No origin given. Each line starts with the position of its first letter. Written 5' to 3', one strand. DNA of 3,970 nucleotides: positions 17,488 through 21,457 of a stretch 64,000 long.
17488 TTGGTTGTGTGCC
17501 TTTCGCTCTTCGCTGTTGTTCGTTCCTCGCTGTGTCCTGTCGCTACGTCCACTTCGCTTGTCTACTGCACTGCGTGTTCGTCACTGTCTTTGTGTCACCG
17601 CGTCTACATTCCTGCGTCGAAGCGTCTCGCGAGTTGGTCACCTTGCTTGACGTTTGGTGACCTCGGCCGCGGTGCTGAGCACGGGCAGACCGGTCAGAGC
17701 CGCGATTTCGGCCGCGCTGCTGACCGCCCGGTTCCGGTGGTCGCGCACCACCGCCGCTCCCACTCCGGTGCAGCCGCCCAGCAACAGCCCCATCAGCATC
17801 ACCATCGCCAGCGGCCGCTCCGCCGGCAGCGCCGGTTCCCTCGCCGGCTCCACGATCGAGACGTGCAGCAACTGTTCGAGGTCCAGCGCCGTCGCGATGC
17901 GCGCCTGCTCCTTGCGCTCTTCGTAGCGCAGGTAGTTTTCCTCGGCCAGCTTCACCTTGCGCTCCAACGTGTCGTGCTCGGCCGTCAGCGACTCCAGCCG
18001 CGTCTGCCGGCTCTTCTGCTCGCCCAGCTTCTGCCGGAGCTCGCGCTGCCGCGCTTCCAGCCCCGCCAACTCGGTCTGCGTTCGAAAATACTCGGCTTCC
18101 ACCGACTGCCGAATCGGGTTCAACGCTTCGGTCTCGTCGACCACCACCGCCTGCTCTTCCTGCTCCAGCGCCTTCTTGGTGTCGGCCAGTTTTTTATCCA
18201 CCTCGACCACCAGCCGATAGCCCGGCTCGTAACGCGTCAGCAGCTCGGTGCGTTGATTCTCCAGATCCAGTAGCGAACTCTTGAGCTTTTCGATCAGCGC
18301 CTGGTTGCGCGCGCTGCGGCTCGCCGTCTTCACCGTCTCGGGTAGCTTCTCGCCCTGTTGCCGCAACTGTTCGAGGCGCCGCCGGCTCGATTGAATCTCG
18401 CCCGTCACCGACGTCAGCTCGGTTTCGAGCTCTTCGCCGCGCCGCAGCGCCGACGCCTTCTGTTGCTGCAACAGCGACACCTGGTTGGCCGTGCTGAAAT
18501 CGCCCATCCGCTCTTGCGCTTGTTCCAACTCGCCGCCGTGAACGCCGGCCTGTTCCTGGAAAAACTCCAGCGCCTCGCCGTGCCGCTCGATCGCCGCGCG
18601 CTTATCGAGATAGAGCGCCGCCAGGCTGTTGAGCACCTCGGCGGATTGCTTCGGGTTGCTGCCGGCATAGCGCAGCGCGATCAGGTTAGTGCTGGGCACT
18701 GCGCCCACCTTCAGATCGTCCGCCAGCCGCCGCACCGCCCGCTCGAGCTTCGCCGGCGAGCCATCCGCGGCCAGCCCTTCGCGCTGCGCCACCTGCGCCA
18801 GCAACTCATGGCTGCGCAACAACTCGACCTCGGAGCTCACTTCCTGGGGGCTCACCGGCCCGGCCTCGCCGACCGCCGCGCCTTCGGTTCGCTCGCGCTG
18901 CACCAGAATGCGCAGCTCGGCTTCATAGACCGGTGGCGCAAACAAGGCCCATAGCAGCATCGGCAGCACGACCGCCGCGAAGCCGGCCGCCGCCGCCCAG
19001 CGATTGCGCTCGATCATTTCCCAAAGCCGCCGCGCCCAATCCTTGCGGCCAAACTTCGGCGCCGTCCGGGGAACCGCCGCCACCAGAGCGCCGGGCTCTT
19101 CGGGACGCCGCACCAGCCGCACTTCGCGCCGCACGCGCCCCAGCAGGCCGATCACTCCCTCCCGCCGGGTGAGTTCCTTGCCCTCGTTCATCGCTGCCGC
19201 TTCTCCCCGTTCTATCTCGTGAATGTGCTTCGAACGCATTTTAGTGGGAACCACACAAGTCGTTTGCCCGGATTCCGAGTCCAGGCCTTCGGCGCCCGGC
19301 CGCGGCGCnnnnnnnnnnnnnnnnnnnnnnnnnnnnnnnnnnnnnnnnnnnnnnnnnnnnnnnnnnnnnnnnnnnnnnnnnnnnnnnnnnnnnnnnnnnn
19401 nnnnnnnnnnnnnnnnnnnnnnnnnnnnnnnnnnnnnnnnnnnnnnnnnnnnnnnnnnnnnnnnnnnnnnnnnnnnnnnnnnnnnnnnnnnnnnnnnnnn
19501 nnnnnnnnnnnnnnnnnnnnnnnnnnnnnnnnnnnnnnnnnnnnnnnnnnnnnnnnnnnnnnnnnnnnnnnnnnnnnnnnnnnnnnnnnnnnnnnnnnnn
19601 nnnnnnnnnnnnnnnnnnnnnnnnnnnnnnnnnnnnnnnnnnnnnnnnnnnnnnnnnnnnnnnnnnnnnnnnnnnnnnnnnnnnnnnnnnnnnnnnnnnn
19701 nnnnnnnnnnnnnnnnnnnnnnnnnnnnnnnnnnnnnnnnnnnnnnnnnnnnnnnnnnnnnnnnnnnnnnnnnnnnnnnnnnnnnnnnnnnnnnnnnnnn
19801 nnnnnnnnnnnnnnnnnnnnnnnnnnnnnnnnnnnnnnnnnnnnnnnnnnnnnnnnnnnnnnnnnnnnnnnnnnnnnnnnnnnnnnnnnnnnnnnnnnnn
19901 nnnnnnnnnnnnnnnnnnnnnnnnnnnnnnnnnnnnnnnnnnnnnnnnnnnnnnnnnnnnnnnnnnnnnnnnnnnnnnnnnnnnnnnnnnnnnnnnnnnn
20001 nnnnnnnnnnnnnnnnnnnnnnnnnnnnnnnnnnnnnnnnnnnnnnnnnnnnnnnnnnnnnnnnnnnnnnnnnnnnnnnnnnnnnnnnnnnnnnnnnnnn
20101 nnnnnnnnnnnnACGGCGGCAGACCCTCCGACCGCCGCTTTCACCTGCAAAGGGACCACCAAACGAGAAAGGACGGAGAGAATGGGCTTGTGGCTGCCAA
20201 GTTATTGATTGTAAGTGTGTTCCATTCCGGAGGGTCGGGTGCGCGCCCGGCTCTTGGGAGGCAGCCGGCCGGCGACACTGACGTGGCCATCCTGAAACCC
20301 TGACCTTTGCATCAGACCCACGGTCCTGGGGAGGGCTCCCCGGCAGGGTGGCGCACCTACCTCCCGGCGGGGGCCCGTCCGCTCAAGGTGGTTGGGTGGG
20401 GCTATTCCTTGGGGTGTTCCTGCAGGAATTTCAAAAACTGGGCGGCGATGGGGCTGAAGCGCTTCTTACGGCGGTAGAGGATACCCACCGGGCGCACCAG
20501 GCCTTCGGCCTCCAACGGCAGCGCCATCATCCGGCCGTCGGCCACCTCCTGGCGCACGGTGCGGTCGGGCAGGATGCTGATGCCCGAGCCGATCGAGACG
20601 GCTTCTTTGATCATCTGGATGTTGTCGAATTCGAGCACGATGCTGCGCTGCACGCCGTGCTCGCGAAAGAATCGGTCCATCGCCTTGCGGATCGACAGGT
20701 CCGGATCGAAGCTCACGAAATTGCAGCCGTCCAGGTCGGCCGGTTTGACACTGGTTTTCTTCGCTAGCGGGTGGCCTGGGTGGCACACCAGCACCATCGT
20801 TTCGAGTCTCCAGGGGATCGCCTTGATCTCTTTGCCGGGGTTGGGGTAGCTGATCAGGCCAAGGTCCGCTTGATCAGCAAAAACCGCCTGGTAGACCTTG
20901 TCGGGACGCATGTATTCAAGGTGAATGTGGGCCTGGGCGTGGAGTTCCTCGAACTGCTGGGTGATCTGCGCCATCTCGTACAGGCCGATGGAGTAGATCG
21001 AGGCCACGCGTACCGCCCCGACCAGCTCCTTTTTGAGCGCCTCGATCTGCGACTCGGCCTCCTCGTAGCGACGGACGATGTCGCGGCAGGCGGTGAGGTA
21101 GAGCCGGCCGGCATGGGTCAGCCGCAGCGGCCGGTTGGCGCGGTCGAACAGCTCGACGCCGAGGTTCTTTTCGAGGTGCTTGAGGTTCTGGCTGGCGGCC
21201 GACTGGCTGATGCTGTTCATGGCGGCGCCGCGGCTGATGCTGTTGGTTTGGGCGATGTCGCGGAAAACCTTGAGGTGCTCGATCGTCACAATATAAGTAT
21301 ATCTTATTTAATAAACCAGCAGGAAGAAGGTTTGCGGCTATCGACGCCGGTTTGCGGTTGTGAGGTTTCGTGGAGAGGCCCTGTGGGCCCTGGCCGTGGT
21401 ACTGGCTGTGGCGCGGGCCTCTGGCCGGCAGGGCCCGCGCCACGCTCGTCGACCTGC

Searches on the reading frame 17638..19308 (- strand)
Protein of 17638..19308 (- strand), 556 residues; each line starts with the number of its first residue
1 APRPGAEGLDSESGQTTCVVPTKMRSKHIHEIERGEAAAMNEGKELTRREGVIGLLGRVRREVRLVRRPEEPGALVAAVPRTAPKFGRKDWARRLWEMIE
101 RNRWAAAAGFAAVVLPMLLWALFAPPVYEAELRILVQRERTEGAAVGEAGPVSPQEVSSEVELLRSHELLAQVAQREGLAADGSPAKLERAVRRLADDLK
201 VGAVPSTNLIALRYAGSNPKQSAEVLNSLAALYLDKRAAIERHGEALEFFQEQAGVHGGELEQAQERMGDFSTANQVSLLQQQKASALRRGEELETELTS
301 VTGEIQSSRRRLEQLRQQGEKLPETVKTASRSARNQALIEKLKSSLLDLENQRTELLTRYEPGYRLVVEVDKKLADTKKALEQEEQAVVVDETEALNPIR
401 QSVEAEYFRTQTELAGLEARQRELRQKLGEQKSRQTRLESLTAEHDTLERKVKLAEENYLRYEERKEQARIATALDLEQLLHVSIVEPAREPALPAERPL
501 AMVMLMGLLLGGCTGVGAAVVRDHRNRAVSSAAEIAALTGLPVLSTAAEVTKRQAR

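Call 59: search_protein_families(library=pfam, proteins=[window:17638-19308:-], max_evalue=0.001)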
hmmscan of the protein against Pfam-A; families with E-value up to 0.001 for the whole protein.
window:17638-19308:- (556 aa): 2 families
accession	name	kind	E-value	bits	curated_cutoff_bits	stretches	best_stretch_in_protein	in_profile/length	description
PF02706.20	Wzz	-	2.5e-07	31.3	25.5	1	94-175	7-89/91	Chain length determinant protein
PF13807.11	GNVR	-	0.00023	21.5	27.7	1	448-523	9-81/82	G-rich domain on putative tyrosine kinase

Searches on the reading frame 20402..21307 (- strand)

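Call 59: search_protein_families(library=pfam, proteins=[window:20402-21307:-], max_evalue=0.001)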
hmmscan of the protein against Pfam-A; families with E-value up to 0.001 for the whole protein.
window:20402-21307:- (301 aa): 2 families
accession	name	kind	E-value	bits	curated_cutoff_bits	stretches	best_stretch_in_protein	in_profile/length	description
PF03466.25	LysR_substrate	-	7.1e-48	163.2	28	1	94-298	3-207/209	LysR substrate binding domain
PF00126.33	HTH_1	-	5.3e-18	65.2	26.6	1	9-68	1-60/60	Bacterial regulatory helix-turn-helix protein, lysR family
